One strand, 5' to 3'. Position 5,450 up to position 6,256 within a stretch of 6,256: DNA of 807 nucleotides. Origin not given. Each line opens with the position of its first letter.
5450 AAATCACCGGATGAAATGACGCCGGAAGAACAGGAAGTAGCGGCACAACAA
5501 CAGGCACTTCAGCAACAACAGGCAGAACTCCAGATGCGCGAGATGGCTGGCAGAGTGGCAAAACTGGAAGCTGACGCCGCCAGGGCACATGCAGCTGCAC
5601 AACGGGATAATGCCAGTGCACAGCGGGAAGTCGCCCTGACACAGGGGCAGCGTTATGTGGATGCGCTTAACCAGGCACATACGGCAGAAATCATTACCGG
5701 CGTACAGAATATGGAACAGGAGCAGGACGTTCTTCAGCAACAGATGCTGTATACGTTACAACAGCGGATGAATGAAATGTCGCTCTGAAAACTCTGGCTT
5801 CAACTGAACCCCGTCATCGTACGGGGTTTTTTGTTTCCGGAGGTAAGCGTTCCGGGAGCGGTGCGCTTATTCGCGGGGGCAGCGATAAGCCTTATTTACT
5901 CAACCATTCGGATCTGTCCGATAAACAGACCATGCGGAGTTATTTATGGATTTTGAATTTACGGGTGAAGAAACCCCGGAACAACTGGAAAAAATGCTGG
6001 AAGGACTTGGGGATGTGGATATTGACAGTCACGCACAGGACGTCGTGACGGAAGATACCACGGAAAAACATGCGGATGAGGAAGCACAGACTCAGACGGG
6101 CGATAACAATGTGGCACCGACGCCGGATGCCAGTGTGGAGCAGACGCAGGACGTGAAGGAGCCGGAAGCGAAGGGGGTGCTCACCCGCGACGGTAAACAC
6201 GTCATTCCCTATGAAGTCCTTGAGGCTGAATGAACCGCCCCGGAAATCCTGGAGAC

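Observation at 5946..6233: Small, extremely acidic ORF downstream of the portal gene: possible DNA mimic, anti-defence protein or minimal scaffold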

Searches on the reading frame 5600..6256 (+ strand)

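Call 16: search_protein_families(library=phrogs, proteins=[L001:6347-7351:+, L001:7378-8589:+], max_evalue=0.01)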
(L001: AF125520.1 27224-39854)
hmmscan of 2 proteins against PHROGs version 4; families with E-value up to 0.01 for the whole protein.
L001:6347-7351:+ (335 aa): 4 families
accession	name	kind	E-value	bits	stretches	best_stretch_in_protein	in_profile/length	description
phrog_479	-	unknown function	3.1e-151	504.9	1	1-335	1-333/333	-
phrog_10452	-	unknown function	2e-100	335.5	1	1-179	1-182/188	-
phrog_10114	-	unknown function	7.9e-96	320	1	162-335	1-171/171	-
phrog_23049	-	unknown function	3.1e-42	143.6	1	275-335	1-61/61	-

L001:7378-8589:+ (404 aa): 4 families
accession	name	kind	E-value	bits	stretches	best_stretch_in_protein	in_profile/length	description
phrog_334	-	head and packaging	3.1e-177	590.4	1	3-403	7-380/381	major head protein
phrog_13784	-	unknown function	2.4e-112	374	1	1-177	1-177/177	-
phrog_30956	-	unknown function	3.1e-55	185.3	1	1-84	1-84/87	-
phrog_31117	-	unknown function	1.7e-36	125.9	1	296-404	1-110/110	-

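Call 17: search_protein_families(library=pfam, proteins=[L001:6347-7351:+, L001:7378-8589:+], max_evalue=0.01)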
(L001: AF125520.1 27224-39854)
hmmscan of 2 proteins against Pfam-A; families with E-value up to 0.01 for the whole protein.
L001:6347-7351:+ (335 aa): 0 families

L001:7378-8589:+ (404 aa): 1 family
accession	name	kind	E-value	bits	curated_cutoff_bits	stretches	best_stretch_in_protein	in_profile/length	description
PF13252.12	Phage_capsid_3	-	1.5e-88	297.7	23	1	2-403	2-375/376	Phage capsid protein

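Call 32: search_solved_structures(query=L001:6347-7351:+, max_evalue=1)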
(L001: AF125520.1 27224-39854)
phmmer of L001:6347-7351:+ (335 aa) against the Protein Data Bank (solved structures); distinct sequences matched with E-value up to 1: 1.
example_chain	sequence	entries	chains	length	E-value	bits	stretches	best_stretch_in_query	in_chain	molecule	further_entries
7suk_LL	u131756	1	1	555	0.26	14.3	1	201-296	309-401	U3 small nucleolar RNA-associated protein 5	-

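Call 33: find_homologous_proteins(query=L001:6347-7351:+, max_evalue=0.001)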
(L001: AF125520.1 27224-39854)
Query L001:6347-7351:+ (335 aa): 250 proteins with E <= 0.001 among 8000 candidates; the best 120 are listed.
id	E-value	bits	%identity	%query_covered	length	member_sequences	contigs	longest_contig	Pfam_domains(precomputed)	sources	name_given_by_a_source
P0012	3.5e-207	705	99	100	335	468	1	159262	-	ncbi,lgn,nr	ncbi:TPA: hypothetical protein KIS13_002022 [Escherichia coli]|nr:hypothetical protein [Escherichia 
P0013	1.7e-194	663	93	100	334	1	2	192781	-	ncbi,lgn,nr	ncbi:hypothetical protein AAG34_003065 [Escherichia coli]|nr:hypothetical protein [Escherichia coli]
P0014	6.0e-193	658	93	100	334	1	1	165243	-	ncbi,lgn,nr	ncbi:hypothetical protein OHY71_000672 [Escherichia coli]|nr:hypothetical protein [Escherichia coli]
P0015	5.6e-184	629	89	100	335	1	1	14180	-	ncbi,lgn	ncbi:hypothetical protein V5268_005171 [Escherichia coli]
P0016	2.4e-183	627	89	100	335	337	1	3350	-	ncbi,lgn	ncbi:TPA: hypothetical protein ACHK1E_004884 [Escherichia coli]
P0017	6.3e-183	625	90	100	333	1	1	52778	-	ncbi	ncbi:TPA: hypothetical protein ACXKGF_004377 [Escherichia coli]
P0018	4.2e-179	613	87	100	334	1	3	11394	-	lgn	-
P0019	2.3e-169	581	83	100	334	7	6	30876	-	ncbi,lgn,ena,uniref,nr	ncbi:hypothetical protein [Escherichia coli]|uniref:hypothetical protein n=1 Tax=Escherichia coli Ta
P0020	2.1e-159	548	79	100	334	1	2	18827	-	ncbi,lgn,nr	ncbi:TPA: hypothetical protein IGZ65_004272 [Escherichia coli]|nr:hypothetical protein [Escherichia 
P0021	2.6e-156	538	99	76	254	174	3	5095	-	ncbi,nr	ncbi:hypothetical protein ACTD37_005276, partial [Escherichia coli]|nr:hypothetical protein [Escheri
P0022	1.9e-155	535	95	79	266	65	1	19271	-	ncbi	ncbi:TPA: hypothetical protein ACWRBY_005115, partial [Escherichia coli]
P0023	1.4e-154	532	92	82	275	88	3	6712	-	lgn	-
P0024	1.1e-146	506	100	72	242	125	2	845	-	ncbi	ncbi:hypothetical protein H3A50_RS26745, partial [Escherichia coli]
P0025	1.1e-141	490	94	74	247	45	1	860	-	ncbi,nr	ncbi:TPA: hypothetical protein MD554_005195, partial [Escherichia coli]|nr:hypothetical protein [Esc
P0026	7.9e-118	412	85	69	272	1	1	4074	-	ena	-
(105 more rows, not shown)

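Call 42: predict_structure(alignment_id=A1)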
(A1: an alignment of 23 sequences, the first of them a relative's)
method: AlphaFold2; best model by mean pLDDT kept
length: 335 residues; sequences in the alignment: 23
mean_pLDDT: 65.3   pTM: 0.26
mean pLDDT of the five models: 65.3, 62.0, 59.2, 58.3, 57.3
residues with pLDDT >= 90: 36; 70-90: 143; 50-70: 57; < 50: 99
segments of 3 or more residues with pLDDT < 50: 23-73, 180-189, 255-269, 279-281, 283-300
pLDDT, mean of each block of 10 residues (from residue 1): 57 68 42 31 31 35 32 59 79 80 87 89 82 57 71 78 78 63 42 79 89 91 91 90 92 52 41 52 40 32 73 81 83 73
secondary structure, 60 per line:
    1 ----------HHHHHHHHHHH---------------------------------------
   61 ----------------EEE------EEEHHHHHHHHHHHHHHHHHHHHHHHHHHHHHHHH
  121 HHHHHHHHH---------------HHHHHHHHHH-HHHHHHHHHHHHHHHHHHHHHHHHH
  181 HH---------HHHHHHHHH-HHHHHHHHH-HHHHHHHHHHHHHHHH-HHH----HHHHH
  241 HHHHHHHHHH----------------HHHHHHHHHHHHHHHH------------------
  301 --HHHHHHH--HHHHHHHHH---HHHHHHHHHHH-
elements in order: H11-21 E77-79 E86-88 H89-129 H145-154 H156-182 H192-200 H202-210 H212-227 H236-250 H267-282 H303-309 H312-320 H324-334

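Call 45: fold_search(model_id=the predicted structure, library=pdb)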
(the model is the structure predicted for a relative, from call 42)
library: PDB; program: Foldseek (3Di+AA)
matches with E <= 10: 34; with E <= 0.001: 0
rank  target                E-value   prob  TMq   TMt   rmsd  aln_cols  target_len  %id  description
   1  9hqv_Bq               1.3e-01  0.16  0.12  0.10  58.5       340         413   14  Cryo-EM structure of the small subunit of the mitochondrial ribosome from Toxoplasma gondii (released 2025-06-11)
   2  6xfj_A                2.9e+00  0.41  0.16  0.59   8.2        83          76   14  Crystal structure of the type III secretion pilotin InvH (released 2020-09-16)
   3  6xfj_B                3.4e+00  0.38  0.15  0.58   8.3        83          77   14  Crystal structure of the type III secretion pilotin InvH (released 2020-09-16)
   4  4roc_A                3.8e+00  0.04  0.10  0.11  18.7       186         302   15  Human TFIIB-related factor 2 (Brf2) and TBP bound to U6#2 promoter (released 2015-12-30)
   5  5wh1_B                4.1e+00  0.18  0.17  0.25  18.1       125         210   13  Apo form of the C-terminal region of human Transcription Factor IIB (released 2017-11-29)
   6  1kxu                  4.1e+00  0.11  0.16  0.19  19.9       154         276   13  CYCLIN H, A POSITIVE REGULATORY SUBUNIT OF CDK ACTIVATING KINASE (released 1997-01-27)
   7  6ux8_A                4.1e+00  0.03  0.09  0.15  18.7       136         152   17  Structure of monobody 33 MLKL N-terminal domain complex (released 2020-04-01)
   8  7wej_A                4.6e+00  0.01  0.10  0.11  22.8       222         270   17  Crystal structure of the mouse Wdr47 NTD. (released 2022-11-30)
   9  9n6v_NC               4.8e+00  0.02  0.10  0.13  60.9       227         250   15  SSU processome maturation and disassembly, State A (released 2025-11-05)
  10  7wek_B                4.8e+00  0.02  0.10  0.11  22.9       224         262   13  Crystal structure of the mouse Wdr47 NTD in complex with the WBR motif form Camsap3. (released 2022-11-30)
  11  8udg_A                5.1e+00  0.02  0.08  0.14  27.8       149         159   14  S1V2-72 Fab bound to EHA2 from influenza B/Malaysia/2506/2004 (released 2023-11-15)
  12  9s98_B                5.7e+00  0.03  0.10  0.14  22.4       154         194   18  CdvB2 filament - high twist, class A (released 2026-01-28)
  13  8p74_I                6.1e+00  0.07  0.15  0.18  20.2       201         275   11  Cryo-EM structure of CAK in complex with inhibitor ICEC0880 (ring-up conformation) (released 2024-03-20)
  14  8igr_L                6.1e+00  0.04  0.15  0.17  22.3       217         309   10  Cryo-EM structure of CII-dependent transcription activation complex (released 2023-05-17)
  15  6zl1_C                6.8e+00  0.04  0.11  0.22  12.6       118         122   15  Crystal structure of human serum albumin in complex with the MCL-1 neutralizing Alphabody CMPX-383B (released 2021-04-28)
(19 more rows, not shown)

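Call 46: fold_search(model_id=the predicted structure, library=viral)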
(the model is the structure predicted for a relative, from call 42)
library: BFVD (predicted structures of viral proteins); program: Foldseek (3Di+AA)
matches with E <= 10: 222; with E <= 0.001: 3
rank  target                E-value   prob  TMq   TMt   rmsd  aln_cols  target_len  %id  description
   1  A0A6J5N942            1.9e-12  1.00  0.20  0.20  20.4       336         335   25  Uncharacterized protein [uncultured Caudovirales phage]
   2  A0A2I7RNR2            5.7e-11  1.00  0.21  0.18  31.9       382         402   22  (no name in the UniProt tables at hand)
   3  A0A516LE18            3.7e-04  0.94  0.15  0.15  30.4       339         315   15  (no name in the UniProt tables at hand)
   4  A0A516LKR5            4.6e-03  0.75  0.13  0.15  33.7       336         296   13  (no name in the UniProt tables at hand)
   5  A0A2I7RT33            6.2e-03  0.80  0.17  0.16  29.1       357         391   14  (no name in the UniProt tables at hand)
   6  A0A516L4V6            1.0e-02  0.72  0.14  0.17  28.1       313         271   15  (no name in the UniProt tables at hand)
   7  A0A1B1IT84            1.2e-02  0.38  0.12  0.13  28.9       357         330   13  (no name in the UniProt tables at hand)
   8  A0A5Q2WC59            2.1e-02  0.44  0.12  0.14  26.4       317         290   14  (no name in the UniProt tables at hand)
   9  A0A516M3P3            2.9e-02  0.41  0.15  0.16  34.0       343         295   13  (no name in the UniProt tables at hand)
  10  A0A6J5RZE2            3.1e-02  0.54  0.16  0.18  27.7       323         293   15  Uncharacterized protein [uncultured Caudovirales phage]
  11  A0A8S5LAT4            5.4e-02  0.14  0.11  0.10  25.7       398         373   11  Uncharacterized protein [Podoviridae sp. ctBev14]
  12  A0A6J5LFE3            5.8e-02  0.13  0.10  0.10  38.0       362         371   14  Uncharacterized protein [uncultured Caudovirales phage]
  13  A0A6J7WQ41            1.3e-01  0.21  0.14  0.15  36.3       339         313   13  Uncharacterized protein [uncultured Caudovirales phage]
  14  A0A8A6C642            1.9e-01  0.20  0.15  0.17  31.1       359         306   15  (no name in the UniProt tables at hand)
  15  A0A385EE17            3.6e-01  0.15  0.10  0.15  19.9       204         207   16  Putative terminase small subunit [Caulobacter phage CcrPW]
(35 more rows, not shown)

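Call 55: search_solved_structures(query=A1, max_evalue=10)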
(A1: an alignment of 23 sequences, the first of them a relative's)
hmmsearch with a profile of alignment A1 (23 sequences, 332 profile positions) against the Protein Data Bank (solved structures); distinct sequences matched with E-value up to 10: 0.

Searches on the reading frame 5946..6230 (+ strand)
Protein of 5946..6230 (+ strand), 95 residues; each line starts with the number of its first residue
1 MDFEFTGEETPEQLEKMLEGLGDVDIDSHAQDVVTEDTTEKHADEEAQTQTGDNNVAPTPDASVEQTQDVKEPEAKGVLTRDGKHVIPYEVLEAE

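Call 16: search_protein_families(library=phrogs, proteins=[window:5946-6230:+], max_evalue=0.01)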
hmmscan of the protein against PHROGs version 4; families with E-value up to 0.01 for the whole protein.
window:5946-6230:+ (95 aa): 2 families
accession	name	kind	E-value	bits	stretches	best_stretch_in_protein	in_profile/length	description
phrog_10452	-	unknown function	3.2e-56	191.3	1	1-95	1-95/188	-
phrog_479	-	unknown function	2e-34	120.9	1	1-95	1-92/333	-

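Call 17: search_protein_families(library=pfam, proteins=[window:5946-6230:+], max_evalue=0.01)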
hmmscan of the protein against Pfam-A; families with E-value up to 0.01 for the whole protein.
window:5946-6230:+ (95 aa): 0 families

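Call 31: find_homologous_proteins(query=window:5946-6230:+, max_evalue=0.001)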
Query window:5946-6230:+ (95 aa): 11 proteins with E <= 0.001 among 12 candidates.
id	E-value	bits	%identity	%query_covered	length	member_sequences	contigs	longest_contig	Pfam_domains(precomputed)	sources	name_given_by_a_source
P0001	1.3e-45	171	89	100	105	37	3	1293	-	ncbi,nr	ncbi:hypothetical protein E6W91_24460, partial [Escherichia coli]|nr:hypothetical protein [Escherich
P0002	3.0e-40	154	96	82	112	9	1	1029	-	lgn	-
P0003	1.2e-19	88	87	57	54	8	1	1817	-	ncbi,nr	ncbi:TPA: hypothetical protein L1N52_004893, partial [Escherichia coli]|nr:hypothetical protein [Esc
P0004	5.2e-18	83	83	56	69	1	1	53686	-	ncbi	-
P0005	2.3e-16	78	100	42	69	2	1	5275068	-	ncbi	ncbi:hypothetical protein A8V42_26370 [Escherichia coli]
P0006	2.9e-16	77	55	100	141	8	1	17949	-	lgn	-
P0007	3.7e-16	77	52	100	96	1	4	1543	-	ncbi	ncbi:hypothetical protein AB5G42_005302, partial [Salmonella enterica subsp. enterica serovar Teko]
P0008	1.8e-14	72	86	45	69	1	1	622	-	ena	-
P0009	1.1e-13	69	48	96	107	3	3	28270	-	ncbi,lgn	-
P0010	3.3e-11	61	46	96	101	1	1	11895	-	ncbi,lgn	ncbi:TPA: hypothetical protein ACIBE3_004570 [Salmonella enterica subsp. enterica serovar Reading]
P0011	7.2e-9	54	100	33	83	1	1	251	-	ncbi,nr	ncbi:hypothetical protein Q2U91_27040, partial [Escherichia coli]|nr:hypothetical protein [Escherich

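Call 48: find_encoding_contigs(protein=window:5946-6230:+, flank=10000, max_places=10)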
Protein window:5946-6230:+ (95 aa): 9 contigs read that carry it; 8 places shown.
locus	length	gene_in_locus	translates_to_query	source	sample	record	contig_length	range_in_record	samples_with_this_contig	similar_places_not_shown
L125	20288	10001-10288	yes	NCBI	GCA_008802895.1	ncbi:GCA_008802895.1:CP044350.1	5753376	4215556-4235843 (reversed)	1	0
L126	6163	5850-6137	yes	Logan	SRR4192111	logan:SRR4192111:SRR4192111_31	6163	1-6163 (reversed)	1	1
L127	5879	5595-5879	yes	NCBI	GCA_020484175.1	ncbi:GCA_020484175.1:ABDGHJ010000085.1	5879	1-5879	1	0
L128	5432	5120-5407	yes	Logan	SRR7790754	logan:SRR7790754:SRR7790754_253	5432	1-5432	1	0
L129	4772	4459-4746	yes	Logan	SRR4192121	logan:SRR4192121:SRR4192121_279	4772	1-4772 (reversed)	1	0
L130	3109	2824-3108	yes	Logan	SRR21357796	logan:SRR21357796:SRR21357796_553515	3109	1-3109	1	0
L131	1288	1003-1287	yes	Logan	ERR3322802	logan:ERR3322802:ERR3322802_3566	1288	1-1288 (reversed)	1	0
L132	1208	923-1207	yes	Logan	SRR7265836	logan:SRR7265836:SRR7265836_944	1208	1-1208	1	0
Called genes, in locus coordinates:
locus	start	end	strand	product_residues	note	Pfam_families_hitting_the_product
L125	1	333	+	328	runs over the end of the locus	PF08410:DUF1737, PF03629:SASA (weak)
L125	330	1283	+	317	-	PF20350:DUF6645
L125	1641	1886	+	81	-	PF05696:DUF826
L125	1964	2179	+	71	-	PF04971:Phage_holin_2_1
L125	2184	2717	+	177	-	PF00959:Phage_lysozyme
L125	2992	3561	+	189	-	PF10547:P22_AR_N, PF10549:ORF11CD3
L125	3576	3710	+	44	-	-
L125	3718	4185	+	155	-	PF03245:Phage_lysis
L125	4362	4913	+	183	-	PF09669:Phage_pRha, PF10549:ORF11CD3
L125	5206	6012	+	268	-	-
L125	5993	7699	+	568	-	-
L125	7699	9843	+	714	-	PF16510:P22_portal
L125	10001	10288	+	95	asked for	-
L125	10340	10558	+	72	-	PF01527:HTH_Tnp_1 (weak)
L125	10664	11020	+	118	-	PF13276:HTH_21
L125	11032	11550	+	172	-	PF00665:rve, PF13683:rve_3, PF13333:rve_2 (weak)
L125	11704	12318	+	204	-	-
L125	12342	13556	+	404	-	PF13252:Phage_capsid_3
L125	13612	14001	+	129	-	-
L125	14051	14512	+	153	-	-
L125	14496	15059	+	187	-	-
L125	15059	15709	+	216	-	PF24175:SU10_adaptor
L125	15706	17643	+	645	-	-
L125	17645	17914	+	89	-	PF06820:Phage_fiber_C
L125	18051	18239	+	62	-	-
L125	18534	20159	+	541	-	-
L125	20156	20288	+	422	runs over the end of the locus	PF09327:Phage_Tail_Tip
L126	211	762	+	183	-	PF09669:Phage_pRha, PF10549:ORF11CD3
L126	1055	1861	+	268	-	-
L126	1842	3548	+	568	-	-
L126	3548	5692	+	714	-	PF16510:P22_portal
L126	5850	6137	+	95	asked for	-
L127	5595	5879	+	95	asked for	?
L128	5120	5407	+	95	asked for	-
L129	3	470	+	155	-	?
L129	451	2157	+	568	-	-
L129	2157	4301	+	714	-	PF16510:P22_portal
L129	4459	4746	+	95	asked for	-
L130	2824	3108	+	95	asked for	?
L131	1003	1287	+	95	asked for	?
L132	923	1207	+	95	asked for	?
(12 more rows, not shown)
